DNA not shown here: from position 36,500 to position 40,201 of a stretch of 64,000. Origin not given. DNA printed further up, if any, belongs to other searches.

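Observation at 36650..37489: Shared C-terminal module ending exactly in GG(E/Q)MRVNE-stop on giant secreted proteins that lack a T9SS CTD (copies at 36650-37489 and 50214-50801; third copy at 5716-6279)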

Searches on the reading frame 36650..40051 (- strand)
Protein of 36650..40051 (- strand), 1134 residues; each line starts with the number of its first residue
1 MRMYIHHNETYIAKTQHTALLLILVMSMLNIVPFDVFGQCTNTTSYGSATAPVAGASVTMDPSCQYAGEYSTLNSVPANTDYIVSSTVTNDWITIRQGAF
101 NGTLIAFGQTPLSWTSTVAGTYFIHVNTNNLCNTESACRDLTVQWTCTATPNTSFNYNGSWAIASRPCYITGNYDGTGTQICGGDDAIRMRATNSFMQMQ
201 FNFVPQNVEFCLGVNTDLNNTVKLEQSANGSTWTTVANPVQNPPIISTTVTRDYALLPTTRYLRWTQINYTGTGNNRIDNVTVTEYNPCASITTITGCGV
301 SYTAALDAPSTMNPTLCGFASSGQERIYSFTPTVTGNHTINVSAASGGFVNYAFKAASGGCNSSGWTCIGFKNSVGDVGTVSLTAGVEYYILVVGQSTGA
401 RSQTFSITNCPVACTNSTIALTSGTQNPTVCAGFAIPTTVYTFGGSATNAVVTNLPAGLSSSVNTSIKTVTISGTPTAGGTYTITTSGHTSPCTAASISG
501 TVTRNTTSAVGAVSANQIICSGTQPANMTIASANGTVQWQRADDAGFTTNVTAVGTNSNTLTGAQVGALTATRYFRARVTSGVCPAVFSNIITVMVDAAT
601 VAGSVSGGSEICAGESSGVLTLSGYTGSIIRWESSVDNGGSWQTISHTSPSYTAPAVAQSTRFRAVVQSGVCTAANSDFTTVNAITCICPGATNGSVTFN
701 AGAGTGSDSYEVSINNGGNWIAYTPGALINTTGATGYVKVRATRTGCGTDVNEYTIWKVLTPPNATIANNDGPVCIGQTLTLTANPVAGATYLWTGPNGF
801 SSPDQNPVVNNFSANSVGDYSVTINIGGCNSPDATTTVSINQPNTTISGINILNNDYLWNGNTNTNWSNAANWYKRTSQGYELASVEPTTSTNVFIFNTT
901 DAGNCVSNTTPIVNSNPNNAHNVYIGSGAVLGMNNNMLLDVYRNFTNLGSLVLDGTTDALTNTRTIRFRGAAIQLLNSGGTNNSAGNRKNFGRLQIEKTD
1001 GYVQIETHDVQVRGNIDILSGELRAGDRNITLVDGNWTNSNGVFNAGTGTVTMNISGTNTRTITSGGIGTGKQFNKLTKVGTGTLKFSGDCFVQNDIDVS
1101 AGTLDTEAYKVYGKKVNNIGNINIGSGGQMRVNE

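Call 8: search_protein_families(library=pfam, proteins=[window:36650-40051:-], max_evalue=0.1)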
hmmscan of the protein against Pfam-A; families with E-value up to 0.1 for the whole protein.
window:36650-40051:- (1134 aa): 1 family
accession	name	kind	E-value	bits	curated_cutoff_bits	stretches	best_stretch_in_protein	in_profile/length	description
PF12951.13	PATR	-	0.04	14.4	27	1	1077-1104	1-28/30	Passenger-associated-transport-repeat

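Call 9: search_protein_families(library=ncbifam, proteins=[window:36650-40051:-], max_evalue=0.1)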
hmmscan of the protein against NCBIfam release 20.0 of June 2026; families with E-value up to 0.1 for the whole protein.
window:36650-40051:- (1134 aa): 0 families

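Call 40: find_encoding_contigs(protein=window:36650-40045:-, flank=3000, max_places=5)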
Protein window:36650-40045:- (1132 aa): 2 contigs read that carry it; 1 place shown.
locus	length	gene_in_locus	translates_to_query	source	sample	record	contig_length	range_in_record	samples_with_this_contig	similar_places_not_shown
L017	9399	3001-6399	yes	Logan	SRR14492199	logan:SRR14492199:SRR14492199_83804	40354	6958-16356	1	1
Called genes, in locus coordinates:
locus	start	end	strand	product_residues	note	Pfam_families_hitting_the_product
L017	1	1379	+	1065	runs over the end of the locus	PF21722:Gly_rich_2, PF13585:CHU_C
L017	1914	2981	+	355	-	-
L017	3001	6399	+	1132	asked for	-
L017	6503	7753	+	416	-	PF18962:Por_Secre_tail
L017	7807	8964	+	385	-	PF09603:Fib_succ_major (faint)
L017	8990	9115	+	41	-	-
